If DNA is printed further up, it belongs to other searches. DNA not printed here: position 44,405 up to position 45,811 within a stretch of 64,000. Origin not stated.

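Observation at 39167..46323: Embedded co-directional operon for acyl activation, reduction and amidation plus a GldJ/K-like FGE protein: possible dedicated modification/export accessory system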

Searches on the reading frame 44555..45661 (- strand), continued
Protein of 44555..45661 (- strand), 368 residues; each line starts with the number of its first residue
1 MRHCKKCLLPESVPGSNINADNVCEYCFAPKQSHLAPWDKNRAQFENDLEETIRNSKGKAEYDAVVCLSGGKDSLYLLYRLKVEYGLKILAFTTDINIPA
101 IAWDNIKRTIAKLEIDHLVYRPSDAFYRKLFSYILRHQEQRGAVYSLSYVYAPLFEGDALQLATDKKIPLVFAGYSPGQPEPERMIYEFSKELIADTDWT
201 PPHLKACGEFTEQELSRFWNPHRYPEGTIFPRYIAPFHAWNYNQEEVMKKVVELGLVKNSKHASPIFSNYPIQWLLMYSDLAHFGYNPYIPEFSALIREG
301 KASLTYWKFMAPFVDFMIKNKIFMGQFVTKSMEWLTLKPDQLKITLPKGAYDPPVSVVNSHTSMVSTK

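Call 20: search_protein_families(library=ncbifam, proteins=[L030:8271-9968:+, L017:5850-7082:-, L049:13264-14652:+, L024:6046-6873:+, L030:1443-2942:+, L018:13313-14095:-, L048:7712-8500:+, L051:5430-6290:+, L008:16367-17245:-, L057:7491-10277:+], max_evalue=0.001)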
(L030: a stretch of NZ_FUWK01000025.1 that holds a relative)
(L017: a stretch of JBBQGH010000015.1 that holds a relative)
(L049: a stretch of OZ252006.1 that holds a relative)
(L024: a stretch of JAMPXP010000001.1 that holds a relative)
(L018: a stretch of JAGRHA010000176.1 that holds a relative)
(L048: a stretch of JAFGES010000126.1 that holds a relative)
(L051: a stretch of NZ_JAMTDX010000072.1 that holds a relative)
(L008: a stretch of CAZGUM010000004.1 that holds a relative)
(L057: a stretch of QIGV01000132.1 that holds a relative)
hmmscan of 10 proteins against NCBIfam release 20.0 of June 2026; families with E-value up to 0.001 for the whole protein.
L030:8271-9968:+ (565 aa): 3 families
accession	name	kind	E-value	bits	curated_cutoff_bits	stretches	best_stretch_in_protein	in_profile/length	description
TIGR00387.1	glcD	equivalog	6.5e-13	48.3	567.9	1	52-243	1-184/413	glycolate oxidase subunit GlcD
NF008408.0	PRK11230.1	equivalog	1.7e-09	36.7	897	1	14-156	20-160/499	glycolate oxidase subunit GlcD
NF049975.1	2HglutDHaseYdiJ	equivalog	1.5e-07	29.6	1350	1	37-189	41-193/1018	D-2-hydroxyglutarate dehydrogenase YdiJ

L017:5850-7082:- (410 aa): 8 families
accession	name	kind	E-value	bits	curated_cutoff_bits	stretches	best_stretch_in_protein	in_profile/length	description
TIGR02212.1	lolCE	equivalog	2.1e-29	102.7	362.45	1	94-408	83-410/411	lipoprotein-releasing ABC transporter permease subunit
TIGR02213.1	lolE_release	exception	9.5e-22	77.4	540.35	1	95-347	84-342/411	lipoprotein-releasing ABC transporter permease subunit LolE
NF008357.0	PRK11146.1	exception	1.9e-20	73.1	439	1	94-348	86-346/414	lipoprotein-releasing ABC transporter permease subunit LolE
NF008076.0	PRK10814.1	exception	4.6e-17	62.1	473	1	120-407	111-397/399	lipoprotein-releasing ABC transporter permease subunit LolC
TIGR03434.1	ADOP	subfamily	2.6e-15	55.6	622.3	1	279-409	279-402/803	ADOP family duplicated permease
NF007826.0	PRK10535.1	equivalog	8.8e-08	30.9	966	1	265-408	519-647/648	macrolide ABC transporter ATP-binding protein/permease MacB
TIGR00439.2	FtsX_Gneg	equivalog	1.9e-06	27.3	255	1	265-347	161-243/292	permease-like cell division protein FtsX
NF038347.1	FtsX_Gpos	exception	5e-06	26.1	225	1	277-339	174-236/296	permease-like cell division protein FtsX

L049:13264-14652:+ (462 aa): 69 families (the best 25 are shown)
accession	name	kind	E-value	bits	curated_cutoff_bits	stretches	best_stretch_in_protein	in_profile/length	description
TIGR02915.1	PEP_resp_reg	equivalog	9.7e-193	641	502.6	1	8-449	1-443/445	PEP-CTERM-box response regulator transcription factor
NF008469.0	PRK11361.1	equivalog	7.6e-130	433.7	714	1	5-447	4-453/461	acetoacetate metabolism transcriptional regulator AtoC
TIGR01818.1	ntrC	equivalog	6.1e-118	394.5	558.6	1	9-392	2-380/463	nitrogen regulation protein NR(I)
NF041552.1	TF_PrdR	equivalog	1.2e-102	344.2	795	1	144-446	265-574/577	sigma-54 dependent transcriptional regulator PrdR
TIGR01817.1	nifA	equivalog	6e-102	342.1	528.85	1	134-417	184-467/534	nif-specific transcriptional activator NifA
NF008176.1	PRK10923.1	equivalog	1.6e-98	330.3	620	1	7-391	5-383/469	nitrogen regulation protein NR(I)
NF051870.1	NAssimRespRegNtrX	equivalog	1.1e-95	321.3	600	1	7-445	3-447/452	nitrogen assimilation response regulator NtrX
NF041946.1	LuxO_transreg_Vib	equivalog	5e-95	319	800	1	27-390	20-377/463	quorum-sensing sigma-54 dependent transcriptional regulator LuxO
NF003451.0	PRK05022.1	equivalog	1.1e-94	318.1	476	1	140-446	184-506/512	nitric oxide reductase transcriptional regulator NorR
NF049963.1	RespRegFlgRCampy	domain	1.4e-93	314.1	750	1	8-446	3-425/429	fla regulon two-component system response regulator FlgR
NF011695.0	PRK15115.1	equivalog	1.7e-92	310.5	763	1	2-450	3-438/445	two-component system response regulator GlrR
TIGR02329.1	propionate_PrpR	equivalog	3.8e-90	303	499.2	1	145-446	211-525/526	propionate catabolism operon regulatory protein PrpR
NF007689.0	PRK10365.1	equivalog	3.5e-89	299.6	760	1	1-442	1-436/441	sigma-54-dependent response regulator transcription factor ZraR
NF050807.1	TransRegFlbDCaul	equivalog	4.4e-89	299.4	750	1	148-449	120-439/454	sigma-54-dependent transcriptional regulator FlbD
NF038308.1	RNA_repair_RtcR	equivalog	3e-88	296.9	650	1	119-446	152-484/530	RNA repair transcriptional activator RtcR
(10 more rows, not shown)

L024:6046-6873:+ (275 aa): 1 family
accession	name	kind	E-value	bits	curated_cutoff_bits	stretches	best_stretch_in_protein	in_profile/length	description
NF011425.0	PRK14852.1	equivalog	7.4e-30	103.5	1337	1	35-258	23-240/989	hypothetical protein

L030:1443-2942:+ (499 aa): 0 families

L018:13313-14095:- (260 aa): 4 families
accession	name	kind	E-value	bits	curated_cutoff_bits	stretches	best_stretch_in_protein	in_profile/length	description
TIGR03694.1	exosort_acyl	subfamily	3.2e-71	239.6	111.95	1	23-256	2-237/241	PEP-CTERM/exosortase system-associated acyltransferase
NF052554.1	OrAlActfOlsBRHOCB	equivalog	4e-05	23.5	350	1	28-85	7-65/256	L-ornithine N(alpha)-acyltransferase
NF010408.0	PRK13834.1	subfamily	0.00032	20.3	292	1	36-99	14-75/207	acyl-homoserine-lactone synthase TraI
NF052393.1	AHserLSynTraI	equivalog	0.00045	19.5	250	0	36-96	14-72/212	acyl-homoserine-lactone synthase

L048:7712-8500:+ (262 aa): 1 family
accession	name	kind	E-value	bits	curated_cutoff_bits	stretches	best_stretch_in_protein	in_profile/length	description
NF053572.1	LolA1_Flavo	equivalog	3e-05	23.8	100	0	145-200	122-177/214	outer membrane lipoprotein periplasmic chaperone LolA1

L051:5430-6290:+ (286 aa): 8 families
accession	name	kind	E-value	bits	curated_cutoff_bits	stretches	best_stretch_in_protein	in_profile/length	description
NF033554.9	floc_PepA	equivalog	1.9e-36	126.2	80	1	9-286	4-261/261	flocculation-associated PEP-CTERM protein PepA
NF041538.1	PEP_EDSA_1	subfamily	3.7e-08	33.4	100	1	250-285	273-307/307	EDSAP-1 family PEP-CTERM protein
NF038125.1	PEP_CTERM_THxN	subfamily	1.1e-07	31.7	85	1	252-285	214-246/246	THxN family PEP-CTERM protein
NF038118.1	PEP_CTERM_CCXG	equivalog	5.1e-06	26.3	90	1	246-285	159-199/199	CCXG family PEP-CTERM protein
NF038129.1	PEP_NF038129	equivalog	9.3e-06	25.6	65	1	240-285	148-193/194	NF038129 family PEP-CTERM protein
NF041927.1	Xrt_dep_XDP1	equivalog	2.2e-05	24.6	125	1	251-285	208-242/242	exosortase-dependent surface protein XDP1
TIGR02595.1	PEP_CTERM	domain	0.00016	22.3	16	1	262-285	1-23/24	PEP-CTERM sorting domain-containing protein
NF038120.1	PEP_CTERM_QFxxD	subfamily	0.00078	19.4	80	0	260-284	191-215/215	NF038120 family PEP-CTERM protein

L008:16367-17245:- (292 aa): 53 families (the best 25 are shown)
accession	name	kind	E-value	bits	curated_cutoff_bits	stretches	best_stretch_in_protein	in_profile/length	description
NF008823.0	PRK11873.1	subfamily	2.2e-22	79.9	263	1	63-176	74-184/272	arsenite methyltransferase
NF043040.1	corrin_prot_MT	hypoth_equivalog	2.8e-20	72.7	180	1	60-175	34-149/216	corrinoid protein-associated methyltransferase CpaM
NF041537.1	ArsM_AhpD_UU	exception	4.6e-19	68.4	510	1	63-175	73-182/345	arsenite methyltransferase/AhpD domain selenoprotein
NF041536.1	ArsM_DUF2284_UU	exception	8.8e-18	63.9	575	1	63-176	73-183/459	arsenite methyltransferase/DUF2284 domain selenoprotein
NF047649.1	MTase_UXPK_star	exception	2.3e-17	62.9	460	1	64-176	75-184/283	methyltransferase/UXPK-star double selenoprotein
TIGR02072.1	BioC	equivalog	2.4e-16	60.3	184.95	1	59-178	22-137/244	malonyl-ACP O-methyltransferase BioC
NF001244.0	PRK00216.1-5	equivalog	4.3e-16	58.9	216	1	65-195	47-174/236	bifunctional demethylmenaquinone methyltransferase/2-methoxy-6-polyprenyl-1,4-benzoquinol methylase UbiE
NF045667.1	MTase_DVU1556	equivalog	3.8e-15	55.9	155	1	58-183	15-129/213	DVU_1556 family methyltransferase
TIGR01934.1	MenG_MenH_UbiE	subfamily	3e-14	52.9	158.35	1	66-192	39-159/223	ubiquinone/menaquinone biosynthesis methyltransferase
NF052510.1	methyltran_MpqE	exception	6.1e-13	48.7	335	1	64-181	44-159/234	methyl-plastoquinone biosynthesis methyltransferase MpqE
NF040539.1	AST_met_ArsM_2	exception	7.8e-13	48.9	240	1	59-177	47-167/262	putative arsinothricin biosynthesis methyltransferase ArsM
NF001243.0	PRK00216.1-4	equivalog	9.3e-13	48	235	1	64-174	45-152/237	demethylmenaquinone methyltransferase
TIGR02752.1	MenG_heptapren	equivalog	2.4e-12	46.9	419.85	1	64-175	43-151/231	demethylmenaquinone methyltransferase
NF040538.1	methyl_ArsM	equivalog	8.3e-12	44.9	500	2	55-128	50-128/356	arsinothricin biosynthesis methyltransferase ArsM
NF045882.1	PLipidMtase_Leg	equivalog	1.3e-10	41.5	390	1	62-203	38-171/207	phospholipid N-methyltransferase PmtA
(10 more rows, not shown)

L057:7491-10277:+ (928 aa): 24 families
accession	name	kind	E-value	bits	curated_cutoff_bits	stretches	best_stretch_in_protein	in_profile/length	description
TIGR02917.1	PEP_TPR_lipo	equivalog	3.1e-189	630.9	312.2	1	15-905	13-898/899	XrtA/PEP-CTERM system TPR-repeat protein PrsT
NF040959.1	MamA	equivalog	6.5e-42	143.3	200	6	345-458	83-193/204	magnetosome protein MamA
TIGR02521.1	type_IV_pilW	equivalog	3.5e-39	134.7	154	4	465-548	128-210/234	type IV pilus biogenesis/stability protein PilW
NF008757.0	PRK11788.1-5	equivalog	4.2e-25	88.7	363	4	301-447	180-325/388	lipopolysaccharide assembly protein LapB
NF052415.1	T3SS_chap_SctY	equivalog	1.6e-24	86.4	70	3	579-670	11-105/106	type III secretion apparatus assembly chaperone SctY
NF033920.0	C39_PA2778_fam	equivalog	8e-23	81.1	150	1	739-841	152-255/255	PA2778 family cysteine peptidase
NF008756.0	PRK11788.1-4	equivalog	1e-18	67.5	474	1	750-904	187-341/389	lipopolysaccharide assembly protein LapB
NF033762.1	social_mot_Tgl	equivalog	5e-15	55.5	225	1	379-459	40-121/252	social motility TPR repeat lipoprotein Tgl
NF033758.1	gliding_GltE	equivalog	3.2e-14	52.7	225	2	376-546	127-296/411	adventurous gliding motility TPR repeat lipoprotein GltE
TIGR02795.1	tol_pal_ybgF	equivalog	4.5e-14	53.1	90.1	1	445-536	9-106/119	tol-pal system protein YbgF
NF008520.0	PRK11447.1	equivalog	7e-14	50.6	858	2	612-742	578-703/1157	cellulose synthase complex outer membrane protein BcsC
TIGR03939.1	PGA_TPR_OMP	equivalog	1.3e-13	50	366.65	1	237-346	401-510/800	poly-beta-1,6 N-acetyl-D-glucosamine export porin PgaA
TIGR02552.1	LcrH_SycD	equivalog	1.6e-13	50.6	104.8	1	361-462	12-110/136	SycD/LcrH family type III secretion system chaperone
TIGR00540.1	TPR_hemY_coli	hypoth_equivalog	5.9e-13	48.3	142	2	676-894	152-375/385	heme biosynthesis-associated TPR protein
NF047371.1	FlcA_CTERM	equivalog_domain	2.3e-12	46.2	300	1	464-563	466-562/646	periplasmic flagellar collar protein FlcA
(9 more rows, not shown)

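Call 21: search_protein_families(library=pfam, proteins=[L030:8271-9968:+, L017:5850-7082:-, L049:13264-14652:+, L024:6046-6873:+, L030:1443-2942:+, L018:13313-14095:-, L048:7712-8500:+, L051:5430-6290:+, L008:16367-17245:-, L057:7491-10277:+], max_evalue=0.001)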
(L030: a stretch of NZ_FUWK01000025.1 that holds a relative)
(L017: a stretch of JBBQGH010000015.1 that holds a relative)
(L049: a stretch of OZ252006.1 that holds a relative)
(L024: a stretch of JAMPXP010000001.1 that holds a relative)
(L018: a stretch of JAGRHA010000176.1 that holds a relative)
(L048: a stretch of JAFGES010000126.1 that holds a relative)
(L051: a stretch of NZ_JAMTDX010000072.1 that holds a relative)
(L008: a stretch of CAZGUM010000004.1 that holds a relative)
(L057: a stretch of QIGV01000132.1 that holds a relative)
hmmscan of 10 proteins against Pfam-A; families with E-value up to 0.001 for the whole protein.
L030:8271-9968:+ (565 aa): 1 family
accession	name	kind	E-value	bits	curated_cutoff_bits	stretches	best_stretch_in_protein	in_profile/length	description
PF01565.28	FAD_binding_4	-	6.6e-28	97.6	26.4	1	49-189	1-139/139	FAD binding domain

L017:5850-7082:- (410 aa): 2 families
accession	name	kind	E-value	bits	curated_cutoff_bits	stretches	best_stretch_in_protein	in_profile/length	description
PF12704.14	MacB_PCD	-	1e-20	75.4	27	1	23-243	1-205/207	MacB-like periplasmic core domain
PF02687.27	FtsX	-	5.6e-20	72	25.5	1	279-400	5-118/120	FtsX-like permease C-terminal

L049:13264-14652:+ (462 aa): 9 families
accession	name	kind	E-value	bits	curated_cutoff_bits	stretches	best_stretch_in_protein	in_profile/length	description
PF00158.32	Sigma54_activat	-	1.1e-71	240.4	20.2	1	149-311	2-164/168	Sigma-54 interaction domain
PF14532.12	Sigma54_activ_2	-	3.5e-24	86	25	1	149-319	1-138/138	Sigma-54 interaction domain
PF00072.30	Response_reg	-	1.4e-17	64.3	30.2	1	9-119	2-109/111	Response regulator receiver domain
PF25601.1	AAA_lid_14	-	4.5e-17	62.1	27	1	320-398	1-79/87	AAA+ ATPase lid domain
PF02954.25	HTH_8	-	8.7e-11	41.8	22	1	411-447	5-41/42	Bacterial regulatory protein, Fis family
PF01078.27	Mg_chelatase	-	5.5e-06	26.4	20.3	0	227-289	93-157/207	Magnesium chelatase, subunit ChlI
PF07728.20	AAA_5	-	7.2e-05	23.2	22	1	172-301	2-135/139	AAA domain (dynein-related subfamily)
PF00004.35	AAA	-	9.6e-05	23.3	21.2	1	172-290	1-110/131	ATPase family associated with various cellular activities (AAA)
PF12728.13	HTH_17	-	0.00015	22.4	27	1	427-448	4-25/51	Helix-turn-helix domain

L024:6046-6873:+ (275 aa): 1 family
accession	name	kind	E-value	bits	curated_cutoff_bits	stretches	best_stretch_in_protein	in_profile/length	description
PF21926.2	FeeM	-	2.1e-32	112.5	27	1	54-217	2-158/158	N-acyl amino acid synthase FeeM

L030:1443-2942:+ (499 aa): 1 family
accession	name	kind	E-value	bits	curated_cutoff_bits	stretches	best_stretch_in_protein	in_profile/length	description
PF06980.17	DUF1302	-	3.4e-12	46.6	23.2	1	136-389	94-406/541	Protein of unknown function (DUF1302)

L018:13313-14095:- (260 aa): 3 families
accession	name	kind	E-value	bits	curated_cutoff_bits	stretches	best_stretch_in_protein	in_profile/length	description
PF13444.12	Acetyltransf_5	-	2.2e-14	54.4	22.4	1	46-149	1-96/102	Acetyltransferase (GNAT) domain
PF00765.23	Autoind_synth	-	5.4e-08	33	24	1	36-99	7-67/183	Autoinducer synthase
PF21926.2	FeeM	-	3.2e-07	30.7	27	1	42-147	1-95/158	N-acyl amino acid synthase FeeM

L048:7712-8500:+ (262 aa): 1 family
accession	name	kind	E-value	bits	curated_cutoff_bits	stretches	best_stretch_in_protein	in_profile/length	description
PF17131.11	LolA_like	-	5.8e-47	160.2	30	1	84-259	1-184/184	Outer membrane lipoprotein-sorting protein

L051:5430-6290:+ (286 aa): 1 family
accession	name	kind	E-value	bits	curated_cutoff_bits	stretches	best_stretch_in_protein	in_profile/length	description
PF07589.16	PEP-CTERM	-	9.7e-07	29.1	20.7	1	262-284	2-24/24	PEP-CTERM motif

L008:16367-17245:- (292 aa): 16 families
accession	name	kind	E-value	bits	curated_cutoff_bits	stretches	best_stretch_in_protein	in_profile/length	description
PF13847.12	Methyltransf_31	-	1e-25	90.5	27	1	64-179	1-115/145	Methyltransferase domain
PF13649.12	Methyltransf_25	-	4.7e-24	85.3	27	1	70-169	1-97/97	Methyltransferase domain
PF08241.18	Methyltransf_11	-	5.1e-24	85.2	21.2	1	71-172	1-94/95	Methyltransferase domain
PF08242.18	Methyltransf_12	-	4.9e-18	66.1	30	1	71-171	1-98/98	Methyltransferase domain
PF01209.24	Ubie_methyltran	-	1.1e-13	51.6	20.1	1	61-191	42-167/233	ubiE/COQ5 methyltransferase family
PF13489.12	Methyltransf_23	-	1.7e-11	44.5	27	1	64-205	20-150/164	Methyltransferase domain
PF02390.23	Methyltransf_4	-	1.2e-09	38.3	24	1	69-138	4-75/173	Putative methyltransferase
PF05175.20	MTS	-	2.1e-09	37.7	23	1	69-188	34-153/170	Methyltransferase small domain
PF02353.26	CMAS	-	4e-07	30.1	27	1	64-183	60-174/273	Mycolic acid cyclopropane synthetase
PF00891.24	Methyltransf_2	-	8.2e-07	29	22.3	1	69-175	65-166/210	O-methyltransferase domain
PF01135.25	PCMT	-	1.6e-06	28.5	20.3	1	46-149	54-156/210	Protein-L-isoaspartate(D-aspartate) O-methyltransferase (PCMT)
PF01728.25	FtsJ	-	2.4e-05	24.8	24.1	1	62-143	17-99/181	FtsJ-like methyltransferase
PF12847.13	Methyltransf_18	-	7.8e-05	23.2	27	1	59-127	7-76/151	Methyltransferase domain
PF03848.20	TehB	-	0.00013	21.9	20.4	1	60-174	25-133/193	Tellurite resistance protein TehB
PF06080.18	DUF938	-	0.00051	20.3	27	1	66-173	25-137/202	Protein of unknown function (DUF938)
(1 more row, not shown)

L057:7491-10277:+ (928 aa): 20 families
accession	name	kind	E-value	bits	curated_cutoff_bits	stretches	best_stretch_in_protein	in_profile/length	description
PF14559.12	TPR_19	-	1.4e-44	150.7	25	6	414-471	1-58/68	Tetratricopeptide repeat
PF13432.12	TPR_16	-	4.8e-41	139.2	32.7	3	384-436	11-63/65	Tetratricopeptide repeat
PF13428.12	TPR_14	-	9.4e-36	119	23.5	0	611-650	4-43/44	Tetratricopeptide repeat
PF07719.23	TPR_2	-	9.7e-33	110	27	1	404-436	1-33/34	Tetratricopeptide repeat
PF12895.13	ANAPC3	-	6.3e-29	100.5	27.2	2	313-386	3-75/82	Anaphase-promoting complex, cyclosome, subunit 3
PF23914.1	TPR_CcmH_CycH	-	1.6e-28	99.9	42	2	476-558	54-138/158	Cytochrome c-type biogenesis protein H TPR domain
PF13431.12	TPR_17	-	5.4e-22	76.6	24.4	0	394-425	3-34/34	Tetratricopeptide repeat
PF13424.12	TPR_12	-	6.2e-19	68.4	30.1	0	388-435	24-76/77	Tetratricopeptide repeat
PF00515.34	TPR_1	-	6.5e-17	61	27.8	1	404-436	1-33/34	Tetratricopeptide repeat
PF13181.12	TPR_8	-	1.3e-15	56.6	25.7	0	404-436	1-33/34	Tetratricopeptide repeat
PF25062.1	ARM_TT21_N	-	1.6e-15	57.9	40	0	773-901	23-158/222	Tetratricopeptide repeat protein 21 N-terminal ARM repeat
PF13371.12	TPR_9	-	1.8e-15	57.2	35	0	619-678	6-63/73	Tetratricopeptide repeat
PF13174.12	TPR_6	-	9.1e-14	51.5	26.3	0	300-332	1-33/33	Tetratricopeptide repeat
PF13414.12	TPR_11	-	3.4e-13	49.5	26.8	0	34-74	2-42/42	TPR repeat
PF25064.1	ARM_TT21_5th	-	1.1e-10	42.3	27.8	0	200-296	4-103/117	TT21 fifth ARM repeats domain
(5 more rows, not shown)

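Call 23: find_encoding_contigs(protein=P0002, flank=10000, max_places=2)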
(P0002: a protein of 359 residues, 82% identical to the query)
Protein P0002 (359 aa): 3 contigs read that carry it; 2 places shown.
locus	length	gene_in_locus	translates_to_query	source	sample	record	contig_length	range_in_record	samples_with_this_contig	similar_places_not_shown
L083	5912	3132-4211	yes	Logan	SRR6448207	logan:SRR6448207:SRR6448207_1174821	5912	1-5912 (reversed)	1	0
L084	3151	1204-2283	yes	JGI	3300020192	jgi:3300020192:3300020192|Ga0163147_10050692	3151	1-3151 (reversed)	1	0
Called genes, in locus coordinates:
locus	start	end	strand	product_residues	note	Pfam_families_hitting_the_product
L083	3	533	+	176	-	?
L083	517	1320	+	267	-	PF00459:Inositol_P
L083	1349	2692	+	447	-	PF25145:NfeD1b_N, PF24961:NfeD_membrane, PF01957:NfeD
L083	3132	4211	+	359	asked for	-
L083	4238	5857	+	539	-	PF00501:AMP-binding, PF23562:AMP-binding_C_3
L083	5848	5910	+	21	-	?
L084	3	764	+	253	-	?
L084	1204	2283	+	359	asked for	-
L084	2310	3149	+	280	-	?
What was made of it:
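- The closest relative, L083, lies among housekeeping genes (call 23).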

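Call 24: find_encoding_contigs(protein=P0005, flank=10000, max_places=3)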
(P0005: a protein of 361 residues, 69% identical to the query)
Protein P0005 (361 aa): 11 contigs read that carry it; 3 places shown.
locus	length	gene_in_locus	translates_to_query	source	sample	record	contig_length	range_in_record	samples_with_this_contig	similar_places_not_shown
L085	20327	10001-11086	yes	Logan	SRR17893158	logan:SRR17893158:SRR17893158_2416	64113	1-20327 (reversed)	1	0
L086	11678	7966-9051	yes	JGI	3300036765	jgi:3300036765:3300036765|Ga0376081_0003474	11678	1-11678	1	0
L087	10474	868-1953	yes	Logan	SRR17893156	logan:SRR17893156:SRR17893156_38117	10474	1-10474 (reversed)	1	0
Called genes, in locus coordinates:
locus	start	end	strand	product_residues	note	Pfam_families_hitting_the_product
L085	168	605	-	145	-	PF04828:GFA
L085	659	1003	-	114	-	-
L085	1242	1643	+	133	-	PF05899:Cupin_3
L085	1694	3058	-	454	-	PF14793:DUF4478, PF18306:LDcluster4 (weak), PF03641:Lysine_decarbox, PF11892:PpnN_C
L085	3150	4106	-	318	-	PF01544:CorA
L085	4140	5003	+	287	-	PF00924:MS_channel_2nd, PF21082:MS_channel_3rd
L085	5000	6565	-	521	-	PF13192:Thioredoxin_3, PF01262:AlaDh_PNT_C (faint), PF01134:GIDA (weak), PF07992:Pyr_redox_2, PF12831:FAD_oxidored (weak), PF13450:NAD_binding_8 (weak), PF13738:Pyr_redox_3, PF00070:Pyr_redox, +4 more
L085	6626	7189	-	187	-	PF00578:AhpC-TSA, PF08534:Redoxin, PF10417:1-cysPrx_C (weak)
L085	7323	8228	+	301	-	PF00126:HTH_1, PF03466:LysR_substrate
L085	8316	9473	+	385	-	PF04982:TM_HPP, PF00571:CBS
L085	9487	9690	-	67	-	-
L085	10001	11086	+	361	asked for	-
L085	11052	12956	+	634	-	PF00501:AMP-binding, PF23562:AMP-binding_C_3 (faint)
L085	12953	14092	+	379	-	PF01073:3Beta_HSD (weak), PF01370:Epimerase, PF07993:NAD_binding_4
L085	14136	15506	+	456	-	PF00067:p450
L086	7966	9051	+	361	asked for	-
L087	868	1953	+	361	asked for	-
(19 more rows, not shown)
